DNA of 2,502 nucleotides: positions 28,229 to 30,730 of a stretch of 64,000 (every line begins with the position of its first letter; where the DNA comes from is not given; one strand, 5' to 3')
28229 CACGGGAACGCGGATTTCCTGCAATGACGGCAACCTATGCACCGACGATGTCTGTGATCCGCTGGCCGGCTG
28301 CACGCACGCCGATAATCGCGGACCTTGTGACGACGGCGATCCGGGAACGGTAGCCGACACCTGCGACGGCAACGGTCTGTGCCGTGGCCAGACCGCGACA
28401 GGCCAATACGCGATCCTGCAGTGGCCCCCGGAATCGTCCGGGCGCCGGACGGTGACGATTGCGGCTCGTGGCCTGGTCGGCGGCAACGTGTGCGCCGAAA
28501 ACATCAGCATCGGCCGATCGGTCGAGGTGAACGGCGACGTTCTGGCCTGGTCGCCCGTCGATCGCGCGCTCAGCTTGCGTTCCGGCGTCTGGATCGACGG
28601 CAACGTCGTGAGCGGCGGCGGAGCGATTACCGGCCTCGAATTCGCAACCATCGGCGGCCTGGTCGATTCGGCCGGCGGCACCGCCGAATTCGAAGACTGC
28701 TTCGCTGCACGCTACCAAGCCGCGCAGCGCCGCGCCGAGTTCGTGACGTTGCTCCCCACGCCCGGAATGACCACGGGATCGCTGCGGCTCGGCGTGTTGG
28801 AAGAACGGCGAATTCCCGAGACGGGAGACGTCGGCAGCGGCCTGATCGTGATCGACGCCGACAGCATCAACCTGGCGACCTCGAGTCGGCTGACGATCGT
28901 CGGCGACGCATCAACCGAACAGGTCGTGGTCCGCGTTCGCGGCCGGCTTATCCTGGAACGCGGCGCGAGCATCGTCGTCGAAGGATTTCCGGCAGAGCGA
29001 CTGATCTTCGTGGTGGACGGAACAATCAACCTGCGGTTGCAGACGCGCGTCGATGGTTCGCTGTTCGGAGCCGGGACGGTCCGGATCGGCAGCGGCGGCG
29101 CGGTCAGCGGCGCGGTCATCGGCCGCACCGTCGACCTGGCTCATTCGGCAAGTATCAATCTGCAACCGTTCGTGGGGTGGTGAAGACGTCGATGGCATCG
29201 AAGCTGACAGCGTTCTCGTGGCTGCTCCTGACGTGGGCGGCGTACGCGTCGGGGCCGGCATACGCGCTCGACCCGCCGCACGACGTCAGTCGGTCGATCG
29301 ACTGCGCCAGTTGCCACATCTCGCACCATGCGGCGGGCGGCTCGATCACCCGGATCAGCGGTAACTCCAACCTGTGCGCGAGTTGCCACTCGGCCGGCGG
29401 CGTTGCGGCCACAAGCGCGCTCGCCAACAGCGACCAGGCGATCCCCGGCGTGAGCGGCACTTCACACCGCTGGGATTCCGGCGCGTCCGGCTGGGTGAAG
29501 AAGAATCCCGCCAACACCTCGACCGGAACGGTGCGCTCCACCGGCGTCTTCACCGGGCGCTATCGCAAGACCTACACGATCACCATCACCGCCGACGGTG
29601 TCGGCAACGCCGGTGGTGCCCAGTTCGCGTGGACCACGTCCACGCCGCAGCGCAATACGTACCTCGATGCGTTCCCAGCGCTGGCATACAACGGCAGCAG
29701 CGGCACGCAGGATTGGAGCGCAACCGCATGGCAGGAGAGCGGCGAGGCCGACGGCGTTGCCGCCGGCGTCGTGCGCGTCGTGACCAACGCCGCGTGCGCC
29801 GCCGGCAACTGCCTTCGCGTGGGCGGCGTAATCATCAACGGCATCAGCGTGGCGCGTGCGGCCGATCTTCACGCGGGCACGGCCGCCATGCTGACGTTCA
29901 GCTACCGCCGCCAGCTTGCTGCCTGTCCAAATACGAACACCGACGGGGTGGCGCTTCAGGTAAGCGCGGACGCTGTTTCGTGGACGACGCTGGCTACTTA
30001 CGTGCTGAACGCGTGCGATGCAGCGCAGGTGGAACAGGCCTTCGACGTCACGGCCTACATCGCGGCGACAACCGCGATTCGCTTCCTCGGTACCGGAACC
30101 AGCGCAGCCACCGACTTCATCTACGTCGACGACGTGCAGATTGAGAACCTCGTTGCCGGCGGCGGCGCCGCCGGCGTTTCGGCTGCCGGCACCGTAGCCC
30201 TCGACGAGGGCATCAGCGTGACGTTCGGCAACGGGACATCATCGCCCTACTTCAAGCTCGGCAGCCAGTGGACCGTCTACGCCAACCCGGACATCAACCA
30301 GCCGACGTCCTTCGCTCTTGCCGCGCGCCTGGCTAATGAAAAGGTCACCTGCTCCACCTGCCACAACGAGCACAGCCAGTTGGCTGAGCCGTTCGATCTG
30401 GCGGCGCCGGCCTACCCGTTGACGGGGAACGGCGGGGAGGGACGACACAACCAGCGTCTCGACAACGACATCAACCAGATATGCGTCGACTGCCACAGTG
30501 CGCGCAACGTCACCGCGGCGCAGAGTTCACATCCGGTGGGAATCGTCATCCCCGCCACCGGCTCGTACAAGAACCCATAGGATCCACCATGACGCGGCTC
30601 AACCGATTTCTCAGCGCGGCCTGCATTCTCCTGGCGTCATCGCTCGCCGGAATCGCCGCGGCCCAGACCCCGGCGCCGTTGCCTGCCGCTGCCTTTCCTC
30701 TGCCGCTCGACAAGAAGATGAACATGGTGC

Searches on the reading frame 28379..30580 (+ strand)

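Call 6: search_protein_families(library=pfam, proteins=[window:28379-30580:+], max_evalue=0.01)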
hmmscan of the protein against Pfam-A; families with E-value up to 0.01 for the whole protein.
window:28379-30580:+ (733 aa): 4 families
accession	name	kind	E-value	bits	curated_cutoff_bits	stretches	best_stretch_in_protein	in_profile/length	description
PF09699.15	Paired_CXXCH_1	-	5.9e-08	32.7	20.6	1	301-339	1-38/41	Doubled CXXCH motif (Paired_CXXCH_1)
PF22113.1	Mtrc-MtrF_II-IV_dom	-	4.6e-05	23.4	30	0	652-718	117-175/176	Outer membrane cytochrome MtrC/MtrF-like, domains II/IV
PF22678.1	Cytochrom_c_NrfB-like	-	0.00041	21.2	27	0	696-720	30-54/89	Cytochrome c-type protein NrfB-like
PF14522.11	Cytochrome_C7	-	0.00043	20.5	24.8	0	305-338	12-49/67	Cytochrome c7 and related cytochrome c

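Call 7: search_protein_families(library=ncbifam, proteins=[window:28379-30580:+], max_evalue=0.01)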
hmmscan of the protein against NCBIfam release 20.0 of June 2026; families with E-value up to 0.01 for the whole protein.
window:28379-30580:+ (733 aa): 5 families
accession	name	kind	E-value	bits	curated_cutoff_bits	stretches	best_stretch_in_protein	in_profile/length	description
TIGR01905.1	paired_CXXCH_1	subfamily_domain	1e-07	31.7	25.2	1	307-339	7-38/41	doubled CXXCH domain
TIGR03508.1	decahem_SO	subfamily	1.9e-07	30.8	192.2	1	306-339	94-126/258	DmsE family decaheme c-type cytochrome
NF041028.1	decahem_GSU2203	exception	0.0048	16.1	325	0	304-339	123-157/317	GSU2203 family decaheme c-type cytochrome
NF045713.1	CxxCH_16_HmcA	equivalog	0.0048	15.6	400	0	651-712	72-124/541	sulfate respiration complex hexadecaheme cytochrome HmcA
NF008659.0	PRK11659.1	equivalog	0.0091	15.7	184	0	300-339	128-169/188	cytochrome c nitrite reductase pentaheme subunit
